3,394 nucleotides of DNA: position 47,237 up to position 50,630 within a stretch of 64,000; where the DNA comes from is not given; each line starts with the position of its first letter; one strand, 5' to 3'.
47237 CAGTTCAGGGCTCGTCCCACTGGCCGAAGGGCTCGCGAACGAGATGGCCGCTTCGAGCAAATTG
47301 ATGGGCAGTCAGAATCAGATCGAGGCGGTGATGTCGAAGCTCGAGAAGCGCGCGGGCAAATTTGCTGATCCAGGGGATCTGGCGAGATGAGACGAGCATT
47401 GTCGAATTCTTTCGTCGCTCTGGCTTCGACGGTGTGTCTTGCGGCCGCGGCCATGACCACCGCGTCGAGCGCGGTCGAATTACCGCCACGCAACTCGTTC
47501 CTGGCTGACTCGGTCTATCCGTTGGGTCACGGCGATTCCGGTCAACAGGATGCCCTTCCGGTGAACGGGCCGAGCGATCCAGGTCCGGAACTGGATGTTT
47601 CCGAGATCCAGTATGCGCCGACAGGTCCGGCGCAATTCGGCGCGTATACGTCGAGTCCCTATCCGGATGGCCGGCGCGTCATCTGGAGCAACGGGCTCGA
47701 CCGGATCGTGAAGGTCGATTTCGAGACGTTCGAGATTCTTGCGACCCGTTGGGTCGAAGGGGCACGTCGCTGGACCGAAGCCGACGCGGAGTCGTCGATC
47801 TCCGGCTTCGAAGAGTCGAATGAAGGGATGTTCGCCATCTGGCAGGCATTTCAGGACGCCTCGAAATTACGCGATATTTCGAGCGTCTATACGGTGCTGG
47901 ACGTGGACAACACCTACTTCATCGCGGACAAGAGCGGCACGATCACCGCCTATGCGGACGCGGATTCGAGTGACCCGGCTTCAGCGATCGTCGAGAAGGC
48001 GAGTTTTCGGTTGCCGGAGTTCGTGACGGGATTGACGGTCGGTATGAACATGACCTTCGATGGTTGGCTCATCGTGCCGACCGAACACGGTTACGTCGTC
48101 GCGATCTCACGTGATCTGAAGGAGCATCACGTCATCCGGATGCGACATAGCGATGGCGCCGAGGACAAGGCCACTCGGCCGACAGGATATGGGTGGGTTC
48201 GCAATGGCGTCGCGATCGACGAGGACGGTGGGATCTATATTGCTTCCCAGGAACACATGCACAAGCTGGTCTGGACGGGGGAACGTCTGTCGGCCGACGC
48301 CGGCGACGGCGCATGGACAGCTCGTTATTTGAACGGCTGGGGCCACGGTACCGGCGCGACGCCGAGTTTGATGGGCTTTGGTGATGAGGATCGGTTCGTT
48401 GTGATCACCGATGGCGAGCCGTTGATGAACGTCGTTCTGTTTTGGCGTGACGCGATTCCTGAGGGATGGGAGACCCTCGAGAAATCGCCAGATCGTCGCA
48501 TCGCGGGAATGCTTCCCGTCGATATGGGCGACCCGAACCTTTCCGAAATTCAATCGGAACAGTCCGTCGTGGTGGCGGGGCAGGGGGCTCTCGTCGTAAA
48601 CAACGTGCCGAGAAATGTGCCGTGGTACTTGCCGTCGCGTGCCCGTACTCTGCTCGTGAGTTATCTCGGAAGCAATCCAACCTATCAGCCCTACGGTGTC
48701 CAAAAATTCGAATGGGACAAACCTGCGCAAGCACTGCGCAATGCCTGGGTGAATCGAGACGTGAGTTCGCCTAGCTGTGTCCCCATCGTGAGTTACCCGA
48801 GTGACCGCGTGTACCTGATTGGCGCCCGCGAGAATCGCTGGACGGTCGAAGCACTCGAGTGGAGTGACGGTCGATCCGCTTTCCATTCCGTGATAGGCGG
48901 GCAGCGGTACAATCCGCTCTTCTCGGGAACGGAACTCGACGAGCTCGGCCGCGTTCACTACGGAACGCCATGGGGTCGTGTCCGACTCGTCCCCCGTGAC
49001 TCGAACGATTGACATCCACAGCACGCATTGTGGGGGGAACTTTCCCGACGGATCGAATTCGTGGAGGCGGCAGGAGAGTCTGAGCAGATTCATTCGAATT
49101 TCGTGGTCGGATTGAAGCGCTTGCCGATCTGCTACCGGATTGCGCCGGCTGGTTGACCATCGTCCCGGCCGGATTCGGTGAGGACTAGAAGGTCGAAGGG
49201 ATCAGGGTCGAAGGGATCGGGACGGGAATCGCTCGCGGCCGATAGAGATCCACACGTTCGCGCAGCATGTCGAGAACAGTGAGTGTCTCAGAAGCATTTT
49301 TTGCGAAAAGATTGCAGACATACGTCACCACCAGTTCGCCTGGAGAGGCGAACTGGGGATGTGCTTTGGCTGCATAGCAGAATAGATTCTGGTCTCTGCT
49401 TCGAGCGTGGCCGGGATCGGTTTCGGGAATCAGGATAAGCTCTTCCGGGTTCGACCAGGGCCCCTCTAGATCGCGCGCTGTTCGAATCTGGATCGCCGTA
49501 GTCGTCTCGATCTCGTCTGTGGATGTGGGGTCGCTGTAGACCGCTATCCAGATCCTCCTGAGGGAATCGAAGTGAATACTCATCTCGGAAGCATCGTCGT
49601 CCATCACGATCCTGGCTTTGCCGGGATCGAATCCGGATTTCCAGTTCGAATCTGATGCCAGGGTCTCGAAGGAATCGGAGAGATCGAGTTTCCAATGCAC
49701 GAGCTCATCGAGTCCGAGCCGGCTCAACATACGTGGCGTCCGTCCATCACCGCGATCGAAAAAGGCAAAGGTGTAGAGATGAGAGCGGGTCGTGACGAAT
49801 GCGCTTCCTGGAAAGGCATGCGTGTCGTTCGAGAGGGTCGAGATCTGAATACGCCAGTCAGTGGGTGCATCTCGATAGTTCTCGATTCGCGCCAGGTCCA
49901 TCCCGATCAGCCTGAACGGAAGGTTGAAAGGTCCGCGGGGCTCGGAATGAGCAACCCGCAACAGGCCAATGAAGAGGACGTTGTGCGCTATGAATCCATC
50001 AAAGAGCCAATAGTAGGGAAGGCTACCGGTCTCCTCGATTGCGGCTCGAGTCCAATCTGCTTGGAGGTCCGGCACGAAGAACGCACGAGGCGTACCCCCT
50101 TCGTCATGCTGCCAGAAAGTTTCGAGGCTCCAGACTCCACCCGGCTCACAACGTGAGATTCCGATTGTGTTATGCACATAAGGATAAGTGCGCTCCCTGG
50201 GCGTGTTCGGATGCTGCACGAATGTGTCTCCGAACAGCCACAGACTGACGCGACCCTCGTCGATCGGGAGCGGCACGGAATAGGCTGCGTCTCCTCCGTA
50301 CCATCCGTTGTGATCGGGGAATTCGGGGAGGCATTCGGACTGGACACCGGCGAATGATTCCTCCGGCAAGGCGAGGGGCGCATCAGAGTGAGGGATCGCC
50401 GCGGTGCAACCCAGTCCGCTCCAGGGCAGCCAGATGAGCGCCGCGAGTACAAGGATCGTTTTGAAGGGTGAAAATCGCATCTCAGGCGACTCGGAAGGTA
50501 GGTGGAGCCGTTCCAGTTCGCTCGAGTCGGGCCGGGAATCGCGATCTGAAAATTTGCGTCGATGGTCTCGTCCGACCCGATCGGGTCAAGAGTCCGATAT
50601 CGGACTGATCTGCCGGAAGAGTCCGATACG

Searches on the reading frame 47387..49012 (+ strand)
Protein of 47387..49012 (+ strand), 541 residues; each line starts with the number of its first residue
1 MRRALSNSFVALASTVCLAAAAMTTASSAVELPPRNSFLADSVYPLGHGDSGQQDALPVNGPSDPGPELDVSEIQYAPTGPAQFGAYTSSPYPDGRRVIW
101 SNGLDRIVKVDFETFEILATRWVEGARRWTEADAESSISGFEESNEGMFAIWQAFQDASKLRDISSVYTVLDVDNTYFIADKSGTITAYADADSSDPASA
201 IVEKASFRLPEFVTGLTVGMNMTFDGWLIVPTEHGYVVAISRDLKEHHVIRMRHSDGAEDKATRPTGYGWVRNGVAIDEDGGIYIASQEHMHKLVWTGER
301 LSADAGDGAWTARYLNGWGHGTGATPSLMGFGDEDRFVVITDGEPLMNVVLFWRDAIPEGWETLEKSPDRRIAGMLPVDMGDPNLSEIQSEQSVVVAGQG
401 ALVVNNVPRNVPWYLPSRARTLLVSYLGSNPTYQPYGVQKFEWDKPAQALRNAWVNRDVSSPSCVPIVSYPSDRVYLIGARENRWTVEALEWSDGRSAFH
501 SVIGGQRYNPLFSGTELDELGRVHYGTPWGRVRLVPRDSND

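Call 8: search_protein_families(library=pfam, proteins=[window:47387-49012:+], max_evalue=0.001)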
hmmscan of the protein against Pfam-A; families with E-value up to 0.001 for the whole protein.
window:47387-49012:+ (541 aa): 0 families

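Call 21: search_protein_families(library=pfam, proteins=[window:47387-49012:+], max_evalue=1)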
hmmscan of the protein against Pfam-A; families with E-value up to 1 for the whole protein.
window:47387-49012:+ (541 aa): 1 family
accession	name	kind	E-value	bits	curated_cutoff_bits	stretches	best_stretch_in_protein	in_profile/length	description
PF11038.14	DGF-1_5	-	0.14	12.7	25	1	407-483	24-94/120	Dispersed gene family protein 1, region 4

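Call 22: search_protein_families(library=ncbifam, proteins=[window:47387-49012:+], max_evalue=0.1)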
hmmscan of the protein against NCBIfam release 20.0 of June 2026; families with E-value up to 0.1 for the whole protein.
window:47387-49012:+ (541 aa): 0 families

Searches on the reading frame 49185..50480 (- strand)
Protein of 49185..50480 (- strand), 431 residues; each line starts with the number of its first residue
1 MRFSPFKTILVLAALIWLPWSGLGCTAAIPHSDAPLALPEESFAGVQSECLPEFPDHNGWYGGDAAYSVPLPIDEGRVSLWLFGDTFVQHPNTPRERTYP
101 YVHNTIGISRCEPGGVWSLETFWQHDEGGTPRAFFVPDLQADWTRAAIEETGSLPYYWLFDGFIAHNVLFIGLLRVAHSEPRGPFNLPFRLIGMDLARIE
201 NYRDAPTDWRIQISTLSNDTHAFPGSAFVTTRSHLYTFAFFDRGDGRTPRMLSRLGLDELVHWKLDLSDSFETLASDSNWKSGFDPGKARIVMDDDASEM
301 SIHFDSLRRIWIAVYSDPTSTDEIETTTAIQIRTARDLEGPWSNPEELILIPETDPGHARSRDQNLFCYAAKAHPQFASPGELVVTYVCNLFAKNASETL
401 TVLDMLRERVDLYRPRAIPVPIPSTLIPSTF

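Call 8: search_protein_families(library=pfam, proteins=[window:49185-50480:-], max_evalue=0.001)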
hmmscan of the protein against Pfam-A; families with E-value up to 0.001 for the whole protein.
window:49185-50480:- (431 aa): 1 family
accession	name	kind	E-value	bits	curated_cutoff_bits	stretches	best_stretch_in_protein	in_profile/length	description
PF13810.12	DUF4185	-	1.6e-11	44.4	39.5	1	79-383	28-293/309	Domain of unknown function (DUF4185)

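Call 22: search_protein_families(library=ncbifam, proteins=[window:49185-50480:-], max_evalue=0.1)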
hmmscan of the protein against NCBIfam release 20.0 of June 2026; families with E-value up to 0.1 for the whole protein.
window:49185-50480:- (431 aa): 0 families
